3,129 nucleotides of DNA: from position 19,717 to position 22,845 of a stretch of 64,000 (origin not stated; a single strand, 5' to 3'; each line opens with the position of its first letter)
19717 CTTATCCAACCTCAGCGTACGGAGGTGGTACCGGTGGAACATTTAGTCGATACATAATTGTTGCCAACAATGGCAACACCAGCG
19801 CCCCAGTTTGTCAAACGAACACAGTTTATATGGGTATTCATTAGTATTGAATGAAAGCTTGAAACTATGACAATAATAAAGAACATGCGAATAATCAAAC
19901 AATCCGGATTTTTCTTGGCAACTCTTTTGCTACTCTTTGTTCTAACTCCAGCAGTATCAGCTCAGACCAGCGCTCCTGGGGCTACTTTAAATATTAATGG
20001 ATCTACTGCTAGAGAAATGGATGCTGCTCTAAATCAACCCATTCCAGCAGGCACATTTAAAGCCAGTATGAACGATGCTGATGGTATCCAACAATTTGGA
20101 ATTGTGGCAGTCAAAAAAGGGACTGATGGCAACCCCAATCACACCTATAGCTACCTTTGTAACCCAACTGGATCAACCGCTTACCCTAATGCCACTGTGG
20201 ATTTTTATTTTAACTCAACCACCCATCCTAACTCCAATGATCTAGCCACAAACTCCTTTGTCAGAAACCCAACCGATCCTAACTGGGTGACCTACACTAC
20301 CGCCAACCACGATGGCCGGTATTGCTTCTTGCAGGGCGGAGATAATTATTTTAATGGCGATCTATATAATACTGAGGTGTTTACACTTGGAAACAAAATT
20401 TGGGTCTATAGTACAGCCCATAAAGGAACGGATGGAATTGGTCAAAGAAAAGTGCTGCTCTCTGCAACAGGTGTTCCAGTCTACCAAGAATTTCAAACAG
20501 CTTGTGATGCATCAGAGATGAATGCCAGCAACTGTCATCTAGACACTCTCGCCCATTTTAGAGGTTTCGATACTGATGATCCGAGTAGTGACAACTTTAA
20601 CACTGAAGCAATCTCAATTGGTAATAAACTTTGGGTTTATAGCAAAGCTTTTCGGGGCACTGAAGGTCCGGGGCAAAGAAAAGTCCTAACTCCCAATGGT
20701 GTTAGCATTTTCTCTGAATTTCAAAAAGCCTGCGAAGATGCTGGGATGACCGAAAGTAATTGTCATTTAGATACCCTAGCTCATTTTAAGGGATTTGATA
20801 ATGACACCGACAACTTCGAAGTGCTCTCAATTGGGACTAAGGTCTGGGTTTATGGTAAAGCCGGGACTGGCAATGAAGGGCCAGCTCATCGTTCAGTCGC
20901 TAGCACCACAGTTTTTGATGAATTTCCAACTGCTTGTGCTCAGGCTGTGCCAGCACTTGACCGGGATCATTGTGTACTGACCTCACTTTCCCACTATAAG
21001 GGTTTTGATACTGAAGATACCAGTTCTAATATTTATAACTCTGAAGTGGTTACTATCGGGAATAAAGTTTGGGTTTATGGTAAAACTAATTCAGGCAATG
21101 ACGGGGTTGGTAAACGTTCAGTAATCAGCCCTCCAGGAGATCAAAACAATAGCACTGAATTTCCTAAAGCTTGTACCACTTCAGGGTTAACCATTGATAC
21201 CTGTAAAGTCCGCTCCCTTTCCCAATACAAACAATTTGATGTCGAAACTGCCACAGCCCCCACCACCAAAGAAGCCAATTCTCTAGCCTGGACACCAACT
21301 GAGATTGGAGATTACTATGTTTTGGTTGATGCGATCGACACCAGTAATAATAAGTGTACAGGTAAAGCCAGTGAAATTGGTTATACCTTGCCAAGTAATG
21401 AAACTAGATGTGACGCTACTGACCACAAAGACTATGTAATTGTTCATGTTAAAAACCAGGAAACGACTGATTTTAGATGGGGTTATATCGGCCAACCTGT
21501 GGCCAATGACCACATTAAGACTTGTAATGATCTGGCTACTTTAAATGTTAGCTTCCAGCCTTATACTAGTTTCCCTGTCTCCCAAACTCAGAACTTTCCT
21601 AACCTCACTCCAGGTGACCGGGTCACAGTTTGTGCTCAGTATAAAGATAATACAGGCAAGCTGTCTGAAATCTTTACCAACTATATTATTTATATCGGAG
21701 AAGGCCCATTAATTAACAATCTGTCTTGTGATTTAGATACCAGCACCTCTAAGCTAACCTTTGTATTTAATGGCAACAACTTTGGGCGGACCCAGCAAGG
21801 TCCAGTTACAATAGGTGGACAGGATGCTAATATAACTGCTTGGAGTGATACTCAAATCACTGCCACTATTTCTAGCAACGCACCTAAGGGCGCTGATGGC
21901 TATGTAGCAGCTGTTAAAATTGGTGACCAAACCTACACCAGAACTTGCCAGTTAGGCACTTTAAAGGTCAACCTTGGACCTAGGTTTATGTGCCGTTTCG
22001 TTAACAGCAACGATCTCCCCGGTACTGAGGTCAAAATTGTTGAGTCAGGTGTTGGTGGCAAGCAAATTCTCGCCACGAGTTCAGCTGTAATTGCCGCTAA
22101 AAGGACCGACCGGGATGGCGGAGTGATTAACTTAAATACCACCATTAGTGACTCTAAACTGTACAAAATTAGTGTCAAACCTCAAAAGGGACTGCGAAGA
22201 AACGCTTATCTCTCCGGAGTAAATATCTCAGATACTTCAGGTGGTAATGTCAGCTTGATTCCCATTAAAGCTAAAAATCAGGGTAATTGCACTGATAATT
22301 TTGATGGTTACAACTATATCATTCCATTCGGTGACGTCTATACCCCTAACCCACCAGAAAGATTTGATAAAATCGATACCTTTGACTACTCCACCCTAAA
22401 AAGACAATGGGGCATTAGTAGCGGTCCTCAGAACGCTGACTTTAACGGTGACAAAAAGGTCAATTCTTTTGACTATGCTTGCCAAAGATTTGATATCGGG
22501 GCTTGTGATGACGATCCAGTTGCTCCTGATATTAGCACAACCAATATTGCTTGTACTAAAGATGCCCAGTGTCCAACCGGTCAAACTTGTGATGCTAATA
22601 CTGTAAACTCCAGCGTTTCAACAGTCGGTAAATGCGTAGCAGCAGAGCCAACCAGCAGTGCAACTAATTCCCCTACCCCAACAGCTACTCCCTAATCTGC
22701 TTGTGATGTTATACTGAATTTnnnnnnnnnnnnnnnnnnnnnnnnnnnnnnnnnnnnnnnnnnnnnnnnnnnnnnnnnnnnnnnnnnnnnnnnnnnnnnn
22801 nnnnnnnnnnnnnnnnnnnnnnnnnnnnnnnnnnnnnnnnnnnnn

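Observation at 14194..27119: Candidate cohesin-dockerin (cellulosome-like) cell-surface system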

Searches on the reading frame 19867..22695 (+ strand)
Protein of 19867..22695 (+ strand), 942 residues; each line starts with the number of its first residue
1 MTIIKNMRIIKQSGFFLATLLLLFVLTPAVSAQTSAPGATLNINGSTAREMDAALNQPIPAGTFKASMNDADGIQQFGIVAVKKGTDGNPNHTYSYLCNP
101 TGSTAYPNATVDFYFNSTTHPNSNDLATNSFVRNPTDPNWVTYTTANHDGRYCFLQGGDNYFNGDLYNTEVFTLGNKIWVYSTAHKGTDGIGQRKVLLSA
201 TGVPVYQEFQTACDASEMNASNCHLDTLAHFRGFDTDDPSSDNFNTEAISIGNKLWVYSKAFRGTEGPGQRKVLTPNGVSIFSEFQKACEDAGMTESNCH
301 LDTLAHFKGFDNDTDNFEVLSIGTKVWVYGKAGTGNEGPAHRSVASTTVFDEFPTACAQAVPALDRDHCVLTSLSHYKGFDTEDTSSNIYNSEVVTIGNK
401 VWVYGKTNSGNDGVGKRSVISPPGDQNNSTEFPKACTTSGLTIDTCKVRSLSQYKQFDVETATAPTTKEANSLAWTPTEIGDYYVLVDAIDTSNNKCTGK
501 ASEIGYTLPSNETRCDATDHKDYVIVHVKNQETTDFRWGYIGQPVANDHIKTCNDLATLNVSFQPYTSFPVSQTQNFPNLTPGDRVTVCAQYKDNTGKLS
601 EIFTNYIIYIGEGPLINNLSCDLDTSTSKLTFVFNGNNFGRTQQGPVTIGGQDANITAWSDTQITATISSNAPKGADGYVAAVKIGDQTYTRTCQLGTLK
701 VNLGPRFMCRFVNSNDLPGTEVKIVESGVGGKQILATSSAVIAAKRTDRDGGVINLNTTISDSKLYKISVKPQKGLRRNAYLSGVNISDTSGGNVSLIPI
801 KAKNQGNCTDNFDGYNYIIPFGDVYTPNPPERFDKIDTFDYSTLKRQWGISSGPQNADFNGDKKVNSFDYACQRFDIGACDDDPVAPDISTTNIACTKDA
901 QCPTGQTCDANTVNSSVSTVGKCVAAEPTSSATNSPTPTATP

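Call 3: search_protein_families(library=pfam, proteins=[window:19867-22695:+], max_evalue=1)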
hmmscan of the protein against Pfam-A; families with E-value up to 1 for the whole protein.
window:19867-22695:+ (942 aa): 4 families
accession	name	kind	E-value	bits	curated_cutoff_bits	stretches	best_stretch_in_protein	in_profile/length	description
PF00404.24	Dockerin_1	-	0.00021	21.9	22.9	1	835-871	9-50/57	Dockerin type I domain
PF01833.30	TIG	-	0.00037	20.9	20.9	1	629-676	16-61/84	IPT/TIG domain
PF22323.1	Aq_1974-like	-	0.019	15.2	27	0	312-331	20-39/64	Uncharacterised protein aq_1974-like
PF23416.1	DUF7107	-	0.44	11.4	24.6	0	891-911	24-44/48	Domain of unknown function (DUF7107)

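Call 4: search_protein_families(library=ncbifam, proteins=[window:19867-22695:+], max_evalue=1)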
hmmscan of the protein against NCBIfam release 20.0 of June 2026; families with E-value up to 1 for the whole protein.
window:19867-22695:+ (942 aa): 4 families
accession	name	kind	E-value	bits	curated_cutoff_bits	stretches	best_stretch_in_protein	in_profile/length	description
TIGR00397.1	mauM_napG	subfamily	0.00029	20.5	178.85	0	258-305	24-71/213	MauM/NapG family ferredoxin-type protein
TIGR04201.1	Myxo_Cys_RPT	repeat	0.00092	19.3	25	1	896-912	5-21/22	Cys-rich repeat-containing protein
NF007012.0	PRK09476.1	equivalog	0.0071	15.5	269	1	417-465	43-90/254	ferredoxin-type protein NapG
NF058597.1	CoaZ_rpt_PGGG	domain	0.013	15.5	30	1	614-673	3-61/88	choice-of-anchor Z repeating domain-containing protein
